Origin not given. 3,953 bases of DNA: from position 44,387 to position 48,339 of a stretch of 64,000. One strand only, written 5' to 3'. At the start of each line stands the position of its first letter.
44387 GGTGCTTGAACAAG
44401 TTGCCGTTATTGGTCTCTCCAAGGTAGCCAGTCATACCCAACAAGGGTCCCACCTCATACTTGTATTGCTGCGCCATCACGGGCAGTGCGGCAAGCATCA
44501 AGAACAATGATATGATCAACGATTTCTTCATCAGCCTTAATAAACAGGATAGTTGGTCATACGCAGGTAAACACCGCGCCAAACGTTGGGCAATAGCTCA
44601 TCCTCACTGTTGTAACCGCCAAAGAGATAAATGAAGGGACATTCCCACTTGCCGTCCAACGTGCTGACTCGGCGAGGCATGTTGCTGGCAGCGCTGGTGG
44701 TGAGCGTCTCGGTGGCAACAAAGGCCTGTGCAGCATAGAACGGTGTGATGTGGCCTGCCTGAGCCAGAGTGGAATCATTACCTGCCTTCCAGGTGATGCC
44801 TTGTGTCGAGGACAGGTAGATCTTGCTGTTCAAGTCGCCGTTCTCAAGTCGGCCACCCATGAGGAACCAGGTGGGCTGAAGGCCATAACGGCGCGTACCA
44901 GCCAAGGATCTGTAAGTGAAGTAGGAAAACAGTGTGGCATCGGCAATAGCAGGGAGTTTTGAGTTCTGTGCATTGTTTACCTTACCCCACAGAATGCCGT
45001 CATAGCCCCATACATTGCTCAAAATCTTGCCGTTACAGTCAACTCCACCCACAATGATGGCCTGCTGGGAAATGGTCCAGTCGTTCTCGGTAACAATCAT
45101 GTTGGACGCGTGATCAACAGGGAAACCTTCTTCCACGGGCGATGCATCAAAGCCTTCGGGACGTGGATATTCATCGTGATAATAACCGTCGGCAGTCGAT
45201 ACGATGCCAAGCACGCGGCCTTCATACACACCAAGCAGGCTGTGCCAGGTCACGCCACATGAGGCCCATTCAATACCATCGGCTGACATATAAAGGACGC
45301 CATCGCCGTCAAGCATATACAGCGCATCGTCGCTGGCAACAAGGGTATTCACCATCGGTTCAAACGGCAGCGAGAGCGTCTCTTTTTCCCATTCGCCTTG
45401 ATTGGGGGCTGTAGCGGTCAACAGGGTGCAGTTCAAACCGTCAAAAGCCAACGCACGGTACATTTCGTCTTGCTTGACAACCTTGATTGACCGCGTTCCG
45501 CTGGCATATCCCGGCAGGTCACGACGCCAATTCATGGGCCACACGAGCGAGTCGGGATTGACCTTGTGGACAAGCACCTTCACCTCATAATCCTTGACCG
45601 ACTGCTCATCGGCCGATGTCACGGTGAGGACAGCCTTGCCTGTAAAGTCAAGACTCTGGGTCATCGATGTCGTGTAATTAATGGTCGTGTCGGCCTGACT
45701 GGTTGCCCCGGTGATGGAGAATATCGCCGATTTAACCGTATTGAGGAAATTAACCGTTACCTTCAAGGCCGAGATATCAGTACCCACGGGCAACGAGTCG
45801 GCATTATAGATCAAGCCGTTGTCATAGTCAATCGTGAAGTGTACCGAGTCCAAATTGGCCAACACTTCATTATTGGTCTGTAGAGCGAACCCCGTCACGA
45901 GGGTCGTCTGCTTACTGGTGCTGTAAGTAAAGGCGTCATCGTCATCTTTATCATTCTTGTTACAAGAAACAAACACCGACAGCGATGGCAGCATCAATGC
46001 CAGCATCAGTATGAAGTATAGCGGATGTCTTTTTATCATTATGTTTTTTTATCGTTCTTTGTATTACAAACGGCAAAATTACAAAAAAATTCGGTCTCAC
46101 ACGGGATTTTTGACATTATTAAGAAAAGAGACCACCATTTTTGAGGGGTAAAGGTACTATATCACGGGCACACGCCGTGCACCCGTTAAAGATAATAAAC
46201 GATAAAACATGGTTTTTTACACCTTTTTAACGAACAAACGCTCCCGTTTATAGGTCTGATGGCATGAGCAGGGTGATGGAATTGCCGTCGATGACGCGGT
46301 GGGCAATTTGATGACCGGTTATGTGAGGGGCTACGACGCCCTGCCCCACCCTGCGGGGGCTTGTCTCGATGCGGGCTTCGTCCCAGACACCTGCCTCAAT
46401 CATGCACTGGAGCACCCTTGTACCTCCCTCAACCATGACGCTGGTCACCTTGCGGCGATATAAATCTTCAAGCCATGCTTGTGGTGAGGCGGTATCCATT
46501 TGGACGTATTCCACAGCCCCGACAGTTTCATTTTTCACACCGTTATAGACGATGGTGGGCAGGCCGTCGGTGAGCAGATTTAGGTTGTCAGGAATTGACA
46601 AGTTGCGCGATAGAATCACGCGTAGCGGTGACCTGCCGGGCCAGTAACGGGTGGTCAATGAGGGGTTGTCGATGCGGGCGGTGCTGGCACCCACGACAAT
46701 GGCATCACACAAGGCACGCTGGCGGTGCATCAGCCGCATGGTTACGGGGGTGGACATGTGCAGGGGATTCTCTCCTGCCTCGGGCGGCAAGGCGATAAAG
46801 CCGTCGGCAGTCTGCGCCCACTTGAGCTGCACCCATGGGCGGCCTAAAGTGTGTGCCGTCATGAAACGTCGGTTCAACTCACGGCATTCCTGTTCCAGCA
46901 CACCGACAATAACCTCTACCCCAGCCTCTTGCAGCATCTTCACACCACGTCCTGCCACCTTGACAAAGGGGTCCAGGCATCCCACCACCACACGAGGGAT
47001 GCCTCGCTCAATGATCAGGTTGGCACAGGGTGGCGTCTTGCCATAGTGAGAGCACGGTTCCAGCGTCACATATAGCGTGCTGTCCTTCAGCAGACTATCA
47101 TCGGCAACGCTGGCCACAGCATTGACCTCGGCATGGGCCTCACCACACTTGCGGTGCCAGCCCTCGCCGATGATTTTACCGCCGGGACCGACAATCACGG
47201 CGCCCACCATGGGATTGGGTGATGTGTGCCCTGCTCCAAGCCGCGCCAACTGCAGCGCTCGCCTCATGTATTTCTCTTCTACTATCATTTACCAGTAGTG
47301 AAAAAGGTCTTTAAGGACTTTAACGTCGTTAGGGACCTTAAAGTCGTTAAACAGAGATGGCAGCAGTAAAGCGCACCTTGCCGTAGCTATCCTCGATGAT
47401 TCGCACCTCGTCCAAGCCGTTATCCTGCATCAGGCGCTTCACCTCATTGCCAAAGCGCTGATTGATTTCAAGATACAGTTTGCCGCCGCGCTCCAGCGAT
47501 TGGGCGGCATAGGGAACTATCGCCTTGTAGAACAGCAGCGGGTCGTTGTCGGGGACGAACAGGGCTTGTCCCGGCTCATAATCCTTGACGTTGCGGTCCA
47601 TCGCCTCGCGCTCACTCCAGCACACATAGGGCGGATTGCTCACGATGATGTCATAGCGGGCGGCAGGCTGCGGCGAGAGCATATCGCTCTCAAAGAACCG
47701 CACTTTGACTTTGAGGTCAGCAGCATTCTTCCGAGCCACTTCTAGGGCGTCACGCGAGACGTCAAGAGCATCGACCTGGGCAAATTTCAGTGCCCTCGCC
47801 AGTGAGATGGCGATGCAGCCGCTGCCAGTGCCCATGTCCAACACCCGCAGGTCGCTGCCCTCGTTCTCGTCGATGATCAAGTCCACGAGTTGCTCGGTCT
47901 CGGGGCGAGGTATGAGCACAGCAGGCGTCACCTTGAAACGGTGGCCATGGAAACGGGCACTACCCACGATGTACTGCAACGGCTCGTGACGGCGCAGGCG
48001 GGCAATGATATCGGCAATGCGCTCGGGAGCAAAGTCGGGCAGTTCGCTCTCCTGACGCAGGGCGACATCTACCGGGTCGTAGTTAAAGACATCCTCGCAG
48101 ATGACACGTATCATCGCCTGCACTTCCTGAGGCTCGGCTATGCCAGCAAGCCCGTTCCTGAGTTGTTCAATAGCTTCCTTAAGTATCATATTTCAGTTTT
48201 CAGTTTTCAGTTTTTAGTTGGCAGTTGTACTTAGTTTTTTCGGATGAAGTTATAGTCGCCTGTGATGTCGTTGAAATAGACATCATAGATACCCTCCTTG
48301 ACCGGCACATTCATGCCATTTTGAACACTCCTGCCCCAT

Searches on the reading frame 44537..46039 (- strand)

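Call 76: search_protein_families(library=pfam, proteins=[window:44537-46039:-], max_evalue=0.001)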
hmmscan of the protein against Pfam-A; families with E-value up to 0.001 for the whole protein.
window:44537-46039:- (500 aa): 1 family
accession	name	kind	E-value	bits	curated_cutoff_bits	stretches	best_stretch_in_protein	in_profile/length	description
PF19755.4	DUF6242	-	7.3e-43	147.4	29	1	46-258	2-217/217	Domain of unknown function (DUF6242)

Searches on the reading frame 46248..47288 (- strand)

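Call 76: search_protein_families(library=pfam, proteins=[window:46248-47288:-], max_evalue=0.001)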
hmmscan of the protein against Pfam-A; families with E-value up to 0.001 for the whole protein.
window:46248-47288:- (346 aa): 4 families
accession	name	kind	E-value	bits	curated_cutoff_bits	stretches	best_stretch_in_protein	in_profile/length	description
PF01872.23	RibD_C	-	8.8e-32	110.9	24.1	1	151-318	1-170/197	RibD C-terminal domain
PF00383.29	dCMP_cyt_deam_1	-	2.9e-21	75.7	25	1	4-104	4-102/102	Cytidine and deoxycytidylate deaminase zinc-binding region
PF14437.12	MafB19-deam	-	3.9e-13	50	27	1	4-144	3-139/142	MafB19-like deaminase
PF18785.7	Inv-AAD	-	2.2e-06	28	26.5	1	38-133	11-122/129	Invertebrate-AID/APOBEC-deaminase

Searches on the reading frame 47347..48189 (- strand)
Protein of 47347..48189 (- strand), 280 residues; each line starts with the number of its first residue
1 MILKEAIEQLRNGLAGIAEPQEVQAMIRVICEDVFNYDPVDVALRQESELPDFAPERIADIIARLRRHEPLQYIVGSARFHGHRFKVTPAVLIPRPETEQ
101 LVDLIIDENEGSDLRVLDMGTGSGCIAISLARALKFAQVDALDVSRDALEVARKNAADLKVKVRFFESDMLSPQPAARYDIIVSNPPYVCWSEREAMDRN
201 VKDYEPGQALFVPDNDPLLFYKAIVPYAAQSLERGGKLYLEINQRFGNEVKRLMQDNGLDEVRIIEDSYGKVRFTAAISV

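Call 76: search_protein_families(library=pfam, proteins=[window:47347-48189:-], max_evalue=0.001)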
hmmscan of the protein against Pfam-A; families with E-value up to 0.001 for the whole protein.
window:47347-48189:- (280 aa): 10 families
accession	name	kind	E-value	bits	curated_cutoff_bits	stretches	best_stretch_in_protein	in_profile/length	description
PF05175.20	MTS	-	3.4e-19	69.6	23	1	112-189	31-109/170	Methyltransferase small domain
PF13649.12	Methyltransf_25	-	1e-13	52.2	27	1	116-195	1-83/97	Methyltransferase domain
PF13847.12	Methyltransf_31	-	2.3e-11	44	27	1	112-185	3-81/145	Methyltransferase domain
PF17827.6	PrmC_N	-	1.9e-10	41.6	23.4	1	3-76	3-71/71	PrmC N-terminal domain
PF08242.18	Methyltransf_12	-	1.1e-08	36.1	30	1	117-185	1-72/98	Methyltransferase domain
PF06325.19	PrmA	-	1.9e-08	34.6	22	1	107-185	156-233/296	Ribosomal protein L11 methyltransferase (PrmA)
PF08241.18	Methyltransf_11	-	6.8e-08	33.5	21.2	1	117-185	1-67/95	Methyltransferase domain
PF13489.12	Methyltransf_23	-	1.3e-05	25.4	27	1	110-185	20-88/164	Methyltransferase domain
PF03602.21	Cons_hypoth95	-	0.00013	22.1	24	1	108-189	37-124/182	Conserved hypothetical protein 95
PF01170.24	UPF0020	-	0.00053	20.2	22.3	0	136-188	76-131/197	RMKL-like, methyltransferase domain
